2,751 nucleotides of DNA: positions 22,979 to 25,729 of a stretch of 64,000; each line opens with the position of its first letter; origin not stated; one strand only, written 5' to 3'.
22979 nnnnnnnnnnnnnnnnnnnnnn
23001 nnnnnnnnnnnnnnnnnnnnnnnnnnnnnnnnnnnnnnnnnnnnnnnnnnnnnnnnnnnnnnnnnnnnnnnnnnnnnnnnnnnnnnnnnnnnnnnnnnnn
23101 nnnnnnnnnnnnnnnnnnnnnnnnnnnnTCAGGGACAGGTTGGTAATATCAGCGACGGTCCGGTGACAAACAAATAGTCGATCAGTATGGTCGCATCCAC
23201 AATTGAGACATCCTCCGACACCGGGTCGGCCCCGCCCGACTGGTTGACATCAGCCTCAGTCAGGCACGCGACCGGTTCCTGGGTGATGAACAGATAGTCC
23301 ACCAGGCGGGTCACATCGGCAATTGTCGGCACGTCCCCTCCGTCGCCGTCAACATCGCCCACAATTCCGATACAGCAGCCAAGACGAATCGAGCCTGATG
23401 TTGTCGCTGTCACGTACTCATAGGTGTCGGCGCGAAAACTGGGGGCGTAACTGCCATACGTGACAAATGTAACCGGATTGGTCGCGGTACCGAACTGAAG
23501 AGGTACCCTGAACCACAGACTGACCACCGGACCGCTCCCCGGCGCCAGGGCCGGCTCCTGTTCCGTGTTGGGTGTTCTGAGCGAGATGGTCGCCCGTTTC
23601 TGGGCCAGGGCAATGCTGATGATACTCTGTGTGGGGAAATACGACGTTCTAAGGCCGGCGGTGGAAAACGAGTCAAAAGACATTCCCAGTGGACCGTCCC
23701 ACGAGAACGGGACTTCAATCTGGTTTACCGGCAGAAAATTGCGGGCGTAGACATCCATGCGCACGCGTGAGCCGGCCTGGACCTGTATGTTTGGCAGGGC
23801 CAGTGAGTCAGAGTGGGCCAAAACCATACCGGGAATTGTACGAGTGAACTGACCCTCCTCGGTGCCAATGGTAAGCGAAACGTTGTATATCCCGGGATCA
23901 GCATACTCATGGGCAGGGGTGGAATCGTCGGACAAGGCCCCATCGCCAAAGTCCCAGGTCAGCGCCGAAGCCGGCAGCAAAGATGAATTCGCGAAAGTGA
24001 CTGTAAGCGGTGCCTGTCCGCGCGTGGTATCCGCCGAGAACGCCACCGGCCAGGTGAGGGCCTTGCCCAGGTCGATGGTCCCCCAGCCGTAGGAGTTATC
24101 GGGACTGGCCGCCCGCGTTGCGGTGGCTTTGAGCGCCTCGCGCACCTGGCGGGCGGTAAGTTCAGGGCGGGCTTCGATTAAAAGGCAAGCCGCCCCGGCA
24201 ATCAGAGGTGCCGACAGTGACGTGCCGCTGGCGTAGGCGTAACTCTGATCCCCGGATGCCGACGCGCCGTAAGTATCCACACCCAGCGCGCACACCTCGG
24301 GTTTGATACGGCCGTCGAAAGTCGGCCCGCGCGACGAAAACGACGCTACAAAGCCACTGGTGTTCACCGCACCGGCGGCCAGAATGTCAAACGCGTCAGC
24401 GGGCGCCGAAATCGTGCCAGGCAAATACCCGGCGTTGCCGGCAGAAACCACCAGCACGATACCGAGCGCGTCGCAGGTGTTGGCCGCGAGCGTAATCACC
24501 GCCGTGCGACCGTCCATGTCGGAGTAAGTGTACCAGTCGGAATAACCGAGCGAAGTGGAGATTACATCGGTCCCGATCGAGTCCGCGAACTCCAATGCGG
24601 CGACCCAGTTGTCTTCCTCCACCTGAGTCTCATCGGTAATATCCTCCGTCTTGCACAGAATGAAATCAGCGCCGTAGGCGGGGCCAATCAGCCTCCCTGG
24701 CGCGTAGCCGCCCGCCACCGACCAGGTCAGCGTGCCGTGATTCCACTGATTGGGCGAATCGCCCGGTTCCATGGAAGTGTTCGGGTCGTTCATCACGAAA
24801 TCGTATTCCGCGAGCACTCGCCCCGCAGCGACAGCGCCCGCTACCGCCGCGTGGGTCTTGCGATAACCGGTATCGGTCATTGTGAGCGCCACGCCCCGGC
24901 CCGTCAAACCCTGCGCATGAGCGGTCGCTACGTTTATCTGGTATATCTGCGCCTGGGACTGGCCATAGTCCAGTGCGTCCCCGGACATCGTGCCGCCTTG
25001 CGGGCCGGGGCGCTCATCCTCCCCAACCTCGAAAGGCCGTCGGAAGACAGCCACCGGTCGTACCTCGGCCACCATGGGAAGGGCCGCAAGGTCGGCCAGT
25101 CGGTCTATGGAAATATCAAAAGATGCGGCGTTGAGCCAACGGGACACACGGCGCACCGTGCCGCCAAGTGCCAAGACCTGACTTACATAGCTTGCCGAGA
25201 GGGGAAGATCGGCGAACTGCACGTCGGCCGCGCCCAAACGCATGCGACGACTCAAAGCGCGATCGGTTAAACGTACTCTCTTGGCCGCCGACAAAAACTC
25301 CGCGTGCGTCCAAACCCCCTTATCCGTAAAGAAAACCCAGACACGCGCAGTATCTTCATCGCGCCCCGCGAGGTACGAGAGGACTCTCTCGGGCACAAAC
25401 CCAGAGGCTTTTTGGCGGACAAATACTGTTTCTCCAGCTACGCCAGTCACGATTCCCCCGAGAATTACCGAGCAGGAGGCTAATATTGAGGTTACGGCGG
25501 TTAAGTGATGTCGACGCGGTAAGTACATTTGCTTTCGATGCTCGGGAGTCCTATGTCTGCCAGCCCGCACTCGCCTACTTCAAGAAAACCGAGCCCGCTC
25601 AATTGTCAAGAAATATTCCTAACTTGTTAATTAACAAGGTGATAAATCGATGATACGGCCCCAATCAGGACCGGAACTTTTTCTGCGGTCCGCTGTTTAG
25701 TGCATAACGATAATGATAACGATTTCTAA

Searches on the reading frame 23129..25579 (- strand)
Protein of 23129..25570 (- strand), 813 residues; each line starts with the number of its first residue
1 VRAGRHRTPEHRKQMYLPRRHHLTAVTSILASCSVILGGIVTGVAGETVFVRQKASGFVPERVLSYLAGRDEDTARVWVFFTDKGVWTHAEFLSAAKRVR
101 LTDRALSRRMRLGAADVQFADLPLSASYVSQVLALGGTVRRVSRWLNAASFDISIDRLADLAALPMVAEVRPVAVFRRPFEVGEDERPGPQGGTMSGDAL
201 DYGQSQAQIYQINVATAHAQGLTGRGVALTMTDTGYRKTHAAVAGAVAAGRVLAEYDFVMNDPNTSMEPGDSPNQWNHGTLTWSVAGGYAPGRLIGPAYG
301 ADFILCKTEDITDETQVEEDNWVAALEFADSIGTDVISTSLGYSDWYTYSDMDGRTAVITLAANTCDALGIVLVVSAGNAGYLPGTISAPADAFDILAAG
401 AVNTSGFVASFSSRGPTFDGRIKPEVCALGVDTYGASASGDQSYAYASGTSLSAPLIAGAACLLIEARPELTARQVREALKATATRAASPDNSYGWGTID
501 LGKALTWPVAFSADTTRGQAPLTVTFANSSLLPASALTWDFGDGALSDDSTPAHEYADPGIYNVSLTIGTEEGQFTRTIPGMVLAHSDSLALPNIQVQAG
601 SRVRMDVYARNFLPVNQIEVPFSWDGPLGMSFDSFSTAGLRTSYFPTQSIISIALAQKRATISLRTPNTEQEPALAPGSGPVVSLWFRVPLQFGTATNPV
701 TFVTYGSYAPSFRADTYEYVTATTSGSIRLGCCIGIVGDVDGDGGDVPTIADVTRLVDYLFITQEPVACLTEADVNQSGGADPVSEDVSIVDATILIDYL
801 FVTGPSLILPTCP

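Call 8: search_protein_families(library=pfam, proteins=[window:23129-25570:-], max_evalue=0.01)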
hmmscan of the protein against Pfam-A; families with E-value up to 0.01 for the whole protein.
window:23129-25570:- (813 aa): 3 families
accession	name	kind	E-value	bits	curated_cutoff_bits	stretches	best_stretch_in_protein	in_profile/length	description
PF00082.27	Peptidase_S8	-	1.1e-37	130.4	21.8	1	224-497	1-288/288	Subtilase family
PF18911.6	PKD_4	-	1.2e-11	44.9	27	1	514-576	10-76/85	PKD domain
PF00801.26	PKD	-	1.1e-06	29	23.5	1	516-576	9-73/80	PKD domain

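Call 12: search_protein_families(library=ncbifam, proteins=[window:23129-25570:-], max_evalue=1)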
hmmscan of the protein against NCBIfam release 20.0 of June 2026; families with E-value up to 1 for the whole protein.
window:23129-25570:- (813 aa): 10 families
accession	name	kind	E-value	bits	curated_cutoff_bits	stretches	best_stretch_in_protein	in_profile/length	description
TIGR03921.1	T7SS_mycosin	equivalog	3.5e-26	92.2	278.75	1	214-523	3-304/353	type VII secretion-associated serine protease mycosin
NF033595.1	denti_PrtP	equivalog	3.3e-09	35.9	300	1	369-504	365-501/606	dentilisin complex serine proteinase subunit PrtP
TIGR03895.1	protease_PatA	subfamily_domain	1.2e-08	34.2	421.05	1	316-485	40-201/606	PatA/PatG family cyanobactin maturation protease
NF051851.1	AtpSerPepEprS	equivalog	4.2e-08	31.7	1700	1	205-508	47-366/988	autotransporter serine peptidase EprS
NF040809.1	germ_prot_CspBA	exception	6e-06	24.2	1250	1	386-501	967-1091/1099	bifunctional germination protease/germinant receptor pseudoprotease CspBA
NF040553.1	SGO_0316_fam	subfamily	4.4e-05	21.3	1400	1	409-490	654-737/1486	SGO_0316/SGO_0317 family LPXTG-anchored serine peptidase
NF040808.2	CspC_non_triad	exception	5.8e-05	21.7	675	1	410-467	445-500/556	bile acid germinant receptor pseudoprotease CspC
NF033865.1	fusolisin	equivalog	0.0028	15.8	999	1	441-517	336-430/1006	fusolisin family autotransporter serine protease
NF049966.1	QH_SP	equivalog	0.016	14.6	165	1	433-485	160-212/219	subtilisin-like serine protease QhpE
TIGR00864.1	PCC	subfamily_domain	0.033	10.5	1861.4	1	525-569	180-231/2700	polycystin cation channel protein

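Call 70: search_protein_families(library=pfam, alignment_id=A3, max_evalue=0.0001)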
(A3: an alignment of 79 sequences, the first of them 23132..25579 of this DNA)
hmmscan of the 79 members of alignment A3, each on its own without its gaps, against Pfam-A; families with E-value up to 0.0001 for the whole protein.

A. member 1, window:23132-25579:- (816 aa): 3 families
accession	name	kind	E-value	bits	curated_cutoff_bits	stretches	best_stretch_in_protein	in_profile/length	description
PF00082.27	Peptidase_S8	-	1.1e-37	130.4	21.8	1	227-500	1-288/288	Subtilase family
PF18911.6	PKD_4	-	1.2e-11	44.9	27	1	517-579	10-76/85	PKD domain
PF00801.26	PKD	-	1.1e-06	29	23.5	1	519-579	9-73/80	PKD domain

B. families by the number of members that match (of 79 scanned): 93 families (the first 25 are shown)
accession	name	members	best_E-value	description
PF02412.23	TSP_3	13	3.3e-78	Thrombospondin type 3 repeat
PF18911.6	PKD_4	10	9.5e-13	PKD domain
PF00801.26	PKD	9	5e-10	PKD domain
PF13517.12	FG-GAP_3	8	1.3e-61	FG-GAP-like repeat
PF01839.29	FG-GAP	7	1.3e-46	FG-GAP repeat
PF00112.29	Peptidase_C1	5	3.4e-50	Papain family cysteine protease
PF00082.27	Peptidase_S8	4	3.2e-43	Subtilase family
PF06739.17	SBBP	4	6.8e-43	Beta-propeller repeat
PF20773.4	InhA-like_MAM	4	7.9e-18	Immune inhibitor A-like, MAM domain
PF17164.10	DUF5122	3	1.1e-31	Domain of unknown function (DUF5122) beta-propeller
PF13229.12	Beta_helix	3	6e-22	Right handed beta helix region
PF12768.13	Rax2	3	3.8e-20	Rax2 C-terminal beta propeller domain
PF25470.1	DUF7901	2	1.5e-87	Domain of unknown function (DUF7901)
PF09603.15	Fib_succ_major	2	2.7e-85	Fibrobacter succinogenes major domain (Fib_succ_major)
PF01640.23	Peptidase_C10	2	1.5e-46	Peptidase C10 family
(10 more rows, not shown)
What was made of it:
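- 79 dockerin proteins carry C1, S8, M6-like, C10, M4, M64, M1 and M43 peptidases, TSP3, FG-GAP, PKD and beta-propellers (call 70).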

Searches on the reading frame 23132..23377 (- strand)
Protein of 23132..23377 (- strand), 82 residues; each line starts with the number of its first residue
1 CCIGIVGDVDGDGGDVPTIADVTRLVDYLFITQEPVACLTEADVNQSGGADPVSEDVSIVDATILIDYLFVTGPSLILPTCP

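Call 11: search_protein_families(library=pfam, proteins=[window:23132-23377:-], max_evalue=10)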
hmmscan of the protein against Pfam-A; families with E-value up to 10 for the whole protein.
seq(82 aa): 1 family
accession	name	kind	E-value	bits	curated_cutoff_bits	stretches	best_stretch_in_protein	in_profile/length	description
PF00404.24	Dockerin_1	-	0.0057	17.3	22.9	1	7-68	2-55/57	Dockerin type I domain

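Call 34: search_solved_structures(query=A2, max_evalue=10, show_alignments=3)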
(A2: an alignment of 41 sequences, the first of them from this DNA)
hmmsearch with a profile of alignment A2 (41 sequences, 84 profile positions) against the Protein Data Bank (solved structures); distinct sequences matched with E-value up to 10: 0.
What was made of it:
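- On Dockerin (Pfam PF00404), for the four C-terminal modules: The module profile hits no PDB sequence at E <= 10 (call 34).
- Their profile hits no PDB sequence even at E <= 10 (call 34). They score below the Pfam dockerin threshold and give no sequence hit to any solved dockerin (calls 11, 34).
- Tried and rejected: The module profile gave nothing against PDB sequences (call 34).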

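Call 37: find_related_loci(query=A2, collection=genome_contigs, flank=4000)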
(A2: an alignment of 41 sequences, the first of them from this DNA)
Query A2 (82 aa) in genome_contigs; peptide patterns used: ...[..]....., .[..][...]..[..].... (x = any residue, [..] = any of these).
200 stretches matched a pattern; 164 encode a relative of the query (tblastn E <= 1e-3); the best 80 are kept; 78 distinct loci.
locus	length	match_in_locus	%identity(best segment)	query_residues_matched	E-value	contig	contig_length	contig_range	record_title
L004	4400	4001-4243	62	1-81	3e-30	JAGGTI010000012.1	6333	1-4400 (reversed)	MAG: Candidatus Zixiibacteriota bacterium isolate AUK044 PB_MANV_044_c_000000000585, whole genome shotgun sequence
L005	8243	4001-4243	60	1-81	5e-30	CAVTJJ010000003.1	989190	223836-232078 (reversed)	MAG: uncultured candidate division Zixibacteria bacterium isolate MFD05942.bin.1.404 genome assembly, contig: contig_177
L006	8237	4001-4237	59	1-81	2e-29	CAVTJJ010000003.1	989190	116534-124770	MAG: uncultured candidate division Zixibacteria bacterium isolate MFD05942.bin.1.404 genome assembly, contig: contig_177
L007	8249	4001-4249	60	1-81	7e-30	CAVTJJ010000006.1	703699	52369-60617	MAG: uncultured candidate division Zixibacteria bacterium isolate MFD05942.bin.1.404 genome assembly, contig: contig_671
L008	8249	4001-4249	59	1-81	4e-29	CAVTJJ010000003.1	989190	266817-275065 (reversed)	MAG: uncultured candidate division Zixibacteria bacterium isolate MFD05942.bin.1.404 genome assembly, contig: contig_177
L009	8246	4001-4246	61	1-81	3e-29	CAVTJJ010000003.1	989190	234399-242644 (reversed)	MAG: uncultured candidate division Zixibacteria bacterium isolate MFD05942.bin.1.404 genome assembly, contig: contig_177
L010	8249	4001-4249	59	1-81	4e-28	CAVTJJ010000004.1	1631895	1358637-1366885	MAG: uncultured candidate division Zixibacteria bacterium isolate MFD05942.bin.1.404 genome assembly, contig: contig_197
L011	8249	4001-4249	58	1-81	4e-28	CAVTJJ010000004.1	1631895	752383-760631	MAG: uncultured candidate division Zixibacteria bacterium isolate MFD05942.bin.1.404 genome assembly, contig: contig_197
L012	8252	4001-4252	55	1-81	2e-27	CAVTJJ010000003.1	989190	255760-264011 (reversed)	MAG: uncultured candidate division Zixibacteria bacterium isolate MFD05942.bin.1.404 genome assembly, contig: contig_177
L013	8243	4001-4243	58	1-81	4e-27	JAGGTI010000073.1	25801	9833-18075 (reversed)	MAG: Candidatus Zixiibacteriota bacterium isolate AUK044 PB_MANV_044_c_000000000070, whole genome shotgun sequence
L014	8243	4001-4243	57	1-81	6e-27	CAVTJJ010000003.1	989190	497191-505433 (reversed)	MAG: uncultured candidate division Zixibacteria bacterium isolate MFD05942.bin.1.404 genome assembly, contig: contig_177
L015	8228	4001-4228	61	1-76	9e-27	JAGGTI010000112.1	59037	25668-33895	MAG: Candidatus Zixiibacteriota bacterium isolate AUK044 PB_MANV_044_c_000000000013, whole genome shotgun sequence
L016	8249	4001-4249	54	1-81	1e-26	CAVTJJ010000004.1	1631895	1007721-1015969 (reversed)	MAG: uncultured candidate division Zixibacteria bacterium isolate MFD05942.bin.1.404 genome assembly, contig: contig_197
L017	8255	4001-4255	59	1-82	1e-26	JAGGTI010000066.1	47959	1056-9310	MAG: Candidatus Zixiibacteriota bacterium isolate AUK044 PB_MANV_044_c_000000000019, whole genome shotgun sequence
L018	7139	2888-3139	55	1-81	4e-26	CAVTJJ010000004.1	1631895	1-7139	MAG: uncultured candidate division Zixibacteria bacterium isolate MFD05942.bin.1.404 genome assembly, contig: contig_197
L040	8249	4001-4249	54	1-81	2e-23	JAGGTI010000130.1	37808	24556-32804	MAG: Candidatus Zixiibacteriota bacterium isolate AUK044 PB_MANV_044_c_000000000033, whole genome shotgun sequence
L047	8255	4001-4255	49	1-81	1e-21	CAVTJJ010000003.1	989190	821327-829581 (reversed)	MAG: uncultured candidate division Zixibacteria bacterium isolate MFD05942.bin.1.404 genome assembly, contig: contig_177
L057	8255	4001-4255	52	1-81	4e-20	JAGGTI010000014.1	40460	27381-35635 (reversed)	MAG: Candidatus Zixiibacteriota bacterium isolate AUK044 PB_MANV_044_c_000000000028, whole genome shotgun sequence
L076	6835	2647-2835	46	1-70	2e-12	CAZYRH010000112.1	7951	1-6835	MAG TPA_asm: uncultured Ignavibacteriales bacterium isolate binchicken_co100_268 genome assembly, contig: NODE_14711_len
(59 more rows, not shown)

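Call 41: predict_structure(alignment_id=A2)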
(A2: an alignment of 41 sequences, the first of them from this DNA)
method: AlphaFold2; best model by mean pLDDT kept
length: 82 residues; sequences in the alignment: 41
mean_pLDDT: 94.1   pTM: 0.83
mean pLDDT of the five models: 94.1, 93.9, 93.8, 93.3, 89.1
residues with pLDDT >= 90: 69; 70-90: 13; 50-70: 0; < 50: 0
segments of 3 or more residues with pLDDT < 50: none
pLDDT, mean of each block of 10 residues (from residue 1): 92 89 98 95 95 97 97 91 88
secondary structure, 60 per line:
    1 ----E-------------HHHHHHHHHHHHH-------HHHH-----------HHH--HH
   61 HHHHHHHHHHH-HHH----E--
elements in order: H19-31 H39-42 H59-71
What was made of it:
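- On Dockerin (Pfam PF00404), for the four C-terminal modules: AF2 gives pLDDT 94 and pTM 0.83, with helices 19-31 and 59-71 (call 41).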

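Call 43: fold_search(model_id=the predicted structure, library=pdb)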
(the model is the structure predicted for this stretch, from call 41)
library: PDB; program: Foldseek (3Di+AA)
matches with E <= 10: 21; with E <= 0.001: 0
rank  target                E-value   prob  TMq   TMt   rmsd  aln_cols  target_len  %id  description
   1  4fl4_G                4.2e-02  1.00  0.62  0.74   3.2        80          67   28  Scaffoldin conformation and dynamics revealed by a ternary complex from the Clostridium thermocellum cellulosome (released 2012-06-27)
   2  4uyq_B                7.5e-02  0.99  0.62  0.69   3.4        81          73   27  High resolution structure of the third cohesin ScaC in complex with the ScaB dockerin with a mutation in the C-termina (released 2015-04-15)
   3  4fl4_A                1.1e-01  1.00  0.68  0.80   2.0        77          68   30  Scaffoldin conformation and dynamics revealed by a ternary complex from the Clostridium thermocellum cellulosome (released 2012-06-27)
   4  2ccl_B                1.5e-01  0.99  0.62  0.80   2.0        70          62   24  THE S45A, T46A MUTANT OF THE TYPE I COHESIN-DOCKERIN COMPLEX FROM THE CELLULOSOME OF CLOSTRIDIUM THERMOCELLUM (released 2007-02-13)
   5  8x39_B                1.5e-01  0.99  0.62  0.39   2.8        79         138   25  Crystal structure of cellulosomal double-dockerin module of Clo1313_0689 from Clostridium thermocellum (released 2024-04-03)
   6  2vn6_B                1.7e-01  0.97  0.54  0.68   2.9        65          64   26  The Clostridium cellulolyticum dockerin displays a dual binding mode for its cohesin partner (released 2008-05-13)
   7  4uyp_B                1.8e-01  0.92  0.57  0.63   4.4        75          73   25  High resolution structure of the third cohesin ScaC in complex with the ScaB dockerin with a mutation in the N-termina (released 2015-04-15)
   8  5m2s_B                2.5e-01  0.93  0.64  0.66   2.6        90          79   20  R. flavefaciens' third ScaB cohesin in complex with a group 1 dockerin (released 2017-07-05)
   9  5m2o_B                2.7e-01  0.94  0.60  0.66   3.8        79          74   22  R. flavefaciens' third ScaB cohesin in complex with a group 1 dockerin (released 2017-07-05)
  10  2mte_MODEL_1_A        2.9e-01  0.98  0.60  0.71   1.5        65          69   26  Solution structure of Doc48S (released 2014-10-15)
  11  8x3a_MODEL_1_A        2.9e-01  0.97  0.63  0.36   2.3        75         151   27  Solution NMR structure of cellulosomal double-dockerin module of Clo1313_0689 from Clostridium thermocellum (released 2024-04-03)
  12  5nrm_B                2.9e-01  0.87  0.51  0.62   4.5        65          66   28  Crystal structure of the sixth cohesin from Acetivibrio cellulolyticus' scaffoldin B in complex with Cel5 dockerin S51 (released 2018-01-31)
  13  4dh2_D                3.5e-01  0.90  0.54  0.62   3.1        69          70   26  Crystal structure of Coh-OlpC(Cthe_0452)-Doc435(Cthe_0435) complex: A novel type I Cohesin-Dockerin complex from Clost (released 2012-11-28)
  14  5nrk_D                3.5e-01  0.87  0.53  0.63   4.3        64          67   23  Crystal structure of the sixth cohesin from Acetivibrio cellulolyticus' scaffoldin B in complex with Cel5 dockerin S15 (released 2018-01-31)
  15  4fl4_D                4.3e-01  0.96  0.60  0.74   1.9        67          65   31  Scaffoldin conformation and dynamics revealed by a ternary complex from the Clostridium thermocellum cellulosome (released 2012-06-27)
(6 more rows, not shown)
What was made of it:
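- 23129..25570 (-): S8 subtilase-PKD protein, 813 aa, with internal cohesin (23378-23830) followed by the dockerin variant (23132-23377). The module was modelled in call 41 and matched to dockerins in call 43.
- On Dockerin (Pfam PF00404), for the four C-terminal modules: All 19 Foldseek hits with E < 1 are dockerins, with TM to target up to 0.80 and rmsd 2.0 A (call 43).
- The module model has pLDDT 94, and all 19 Foldseek hits with E < 1 are dockerins (TM normalised to target 0.6-0.8, rmsd 2-3 A) (calls 41, 43).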

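Call 61: search_protein_families(library=pfam, proteins=[L076:3131-6814:-, L015:3-1496:+, L006:6759-8237:-, L057:4717-5613:+, L015:6919-8226:-, L015:5782-6915:-, L013:2-2749:+, L040:4550-7288:+, L011:1456-2559:+, L047:4425-5825:-], max_evalue=0.001)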
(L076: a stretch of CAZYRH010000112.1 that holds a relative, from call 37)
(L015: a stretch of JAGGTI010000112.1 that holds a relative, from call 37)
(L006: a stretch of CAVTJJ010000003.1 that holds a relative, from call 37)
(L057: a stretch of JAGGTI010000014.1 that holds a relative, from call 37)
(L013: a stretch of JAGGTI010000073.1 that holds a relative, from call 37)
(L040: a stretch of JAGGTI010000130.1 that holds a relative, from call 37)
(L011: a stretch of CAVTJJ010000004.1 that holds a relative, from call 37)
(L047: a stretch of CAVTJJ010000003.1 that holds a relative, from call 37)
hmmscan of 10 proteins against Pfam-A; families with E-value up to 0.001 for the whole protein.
L076:3131-6814:- (1228 aa): 8 families
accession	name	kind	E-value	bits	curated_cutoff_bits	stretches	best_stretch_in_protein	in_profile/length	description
PF18911.6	PKD_4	-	5e-98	321.8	27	5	400-479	3-85/85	PKD domain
PF00801.26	PKD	-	9.9e-73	240.6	23.5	5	405-472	4-75/80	PKD domain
PF00082.27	Peptidase_S8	-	5.7e-36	124.7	21.8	1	66-370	2-275/288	Subtilase family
PF18962.6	Por_Secre_tail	-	4.4e-11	43.3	27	1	1150-1225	2-74/75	Secretion system C-terminal sorting domain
PF18981.6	InlK_D3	-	1.4e-07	31.9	25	0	614-635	47-68/75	Internalin K domain (D3/D4)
PF16820.11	PKD_3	-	5e-06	26.7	26.3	0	497-545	20-68/68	PKD-like domain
PF13860.13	FlgD_ig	-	6.5e-06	26.5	27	1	1159-1205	13-60/79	FlgD Ig-like domain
PF01835.25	MG2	-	0.00012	22.8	32.8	0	411-469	32-89/96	MG2 domain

L015:3-1496:+ (498 aa): 5 families
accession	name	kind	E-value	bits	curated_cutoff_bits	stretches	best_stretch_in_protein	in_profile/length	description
PF18911.6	PKD_4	-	5.3e-38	129.4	27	2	207-286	3-85/85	PKD domain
PF00801.26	PKD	-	1.2e-23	83.3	23.5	2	212-279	4-75/80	PKD domain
PF18962.6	Por_Secre_tail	-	8.5e-09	36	27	1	420-495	2-74/75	Secretion system C-terminal sorting domain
PF13860.13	FlgD_ig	-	2e-07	31.3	27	1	438-475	23-60/79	FlgD Ig-like domain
PF01835.25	MG2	-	0.00032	21.4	32.8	0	220-280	33-93/96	MG2 domain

L006:6759-8237:- (493 aa): 2 families
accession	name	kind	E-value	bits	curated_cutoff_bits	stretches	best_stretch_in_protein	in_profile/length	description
PF13860.13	FlgD_ig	-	3.9e-07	30.4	27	1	426-480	21-75/79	FlgD Ig-like domain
PF18962.6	Por_Secre_tail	-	0.00023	21.8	27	0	410-490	2-74/75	Secretion system C-terminal sorting domain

L057:4717-5613:+ (299 aa): 3 families
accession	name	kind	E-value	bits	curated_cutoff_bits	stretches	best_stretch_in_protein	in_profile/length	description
PF13860.13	FlgD_ig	-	1.7e-08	34.8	27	1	226-286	14-75/79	FlgD Ig-like domain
PF18962.6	Por_Secre_tail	-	5.2e-08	33.5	27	1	216-296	2-74/75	Secretion system C-terminal sorting domain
PF13585.12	CHU_C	-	8.4e-06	26.3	27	1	232-293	25-80/86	CHU_C Type IX secretion signal domain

L015:6919-8226:- (436 aa): 3 families
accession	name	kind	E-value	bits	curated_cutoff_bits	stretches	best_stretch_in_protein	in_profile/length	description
PF13860.13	FlgD_ig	-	8.8e-09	35.7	27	1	372-424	24-76/79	FlgD Ig-like domain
PF18962.6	Por_Secre_tail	-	5.6e-07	30.2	27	1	353-433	2-74/75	Secretion system C-terminal sorting domain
PF13585.12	CHU_C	-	2.8e-05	24.6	27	1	372-430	28-80/86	CHU_C Type IX secretion signal domain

L015:5782-6915:- (378 aa): 1 family
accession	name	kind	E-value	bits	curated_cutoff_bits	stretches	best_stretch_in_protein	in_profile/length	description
PF18962.6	Por_Secre_tail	-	3.3e-10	40.6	27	1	300-375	2-74/75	Secretion system C-terminal sorting domain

L013:2-2749:+ (916 aa): 3 families
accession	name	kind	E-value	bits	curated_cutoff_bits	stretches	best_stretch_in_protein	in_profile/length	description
PF18962.6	Por_Secre_tail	-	9.6e-09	35.9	27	1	839-913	2-74/75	Secretion system C-terminal sorting domain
PF13860.13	FlgD_ig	-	6e-05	23.4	27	0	856-903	22-75/79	FlgD Ig-like domain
PF00963.24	Cohesin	-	9.9e-05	23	24.1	1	713-797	11-105/139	Cohesin domain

L040:4550-7288:+ (913 aa): 1 family
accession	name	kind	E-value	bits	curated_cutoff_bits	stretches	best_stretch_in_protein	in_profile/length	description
PF18962.6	Por_Secre_tail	-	7.9e-12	45.7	27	1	836-910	2-74/75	Secretion system C-terminal sorting domain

L011:1456-2559:+ (368 aa): 2 families
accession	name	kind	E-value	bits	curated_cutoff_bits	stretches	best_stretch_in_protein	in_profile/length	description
PF13860.13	FlgD_ig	-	1.1e-07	32.2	27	1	291-353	9-73/79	FlgD Ig-like domain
PF18962.6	Por_Secre_tail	-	7.7e-07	29.8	27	1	284-365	2-74/75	Secretion system C-terminal sorting domain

L047:4425-5825:- (467 aa): 2 families
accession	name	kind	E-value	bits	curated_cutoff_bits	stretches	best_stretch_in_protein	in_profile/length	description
PF18962.6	Por_Secre_tail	-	0.00027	21.6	27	1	414-446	2-34/75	Secretion system C-terminal sorting domain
PF17164.10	DUF5122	-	0.00054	20.6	27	0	161-186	6-31/36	Domain of unknown function (DUF5122) beta-propeller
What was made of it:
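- The cohesin-plus-CTD architecture recurs next to dockerin genes, in the 916-aa protein of L013 (call 61).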

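Call 71: search_protein_representatives(alignment_id=A2)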
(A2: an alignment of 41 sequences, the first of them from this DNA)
Query: 41 sequences, 84 profile positions. Proteins with E-value up to 0.001 (for the whole library): 2797; up to 1e-10: 715; up to 1e-30: 246. The best 150 are listed.
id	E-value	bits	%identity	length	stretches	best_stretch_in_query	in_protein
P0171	2.6e-49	181.2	-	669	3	1-84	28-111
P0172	3.3e-43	161.6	-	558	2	1-84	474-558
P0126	8.3e-38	144.3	-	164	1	1-84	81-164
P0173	1.6e-37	143.4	-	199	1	1-84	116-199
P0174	2.0e-37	143.1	-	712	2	1-84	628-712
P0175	3.7e-37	142.2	-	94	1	1-84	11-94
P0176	5.4e-37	141.7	-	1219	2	1-83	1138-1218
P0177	8.3e-37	141.1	-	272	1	1-84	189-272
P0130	1.5e-36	140.3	-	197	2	1-84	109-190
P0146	1.7e-36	140.1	-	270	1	1-84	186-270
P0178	2.3e-36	139.7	-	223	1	1-84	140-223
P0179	2.5e-36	139.5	-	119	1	1-84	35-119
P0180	2.9e-36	139.4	-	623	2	1-84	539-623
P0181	3.1e-36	139.3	-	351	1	1-84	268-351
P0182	3.3e-36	139.2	-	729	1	1-84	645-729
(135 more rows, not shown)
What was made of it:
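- The 1.84-billion representative library holds 246 clusters at E <= 1e-30 (call 71).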
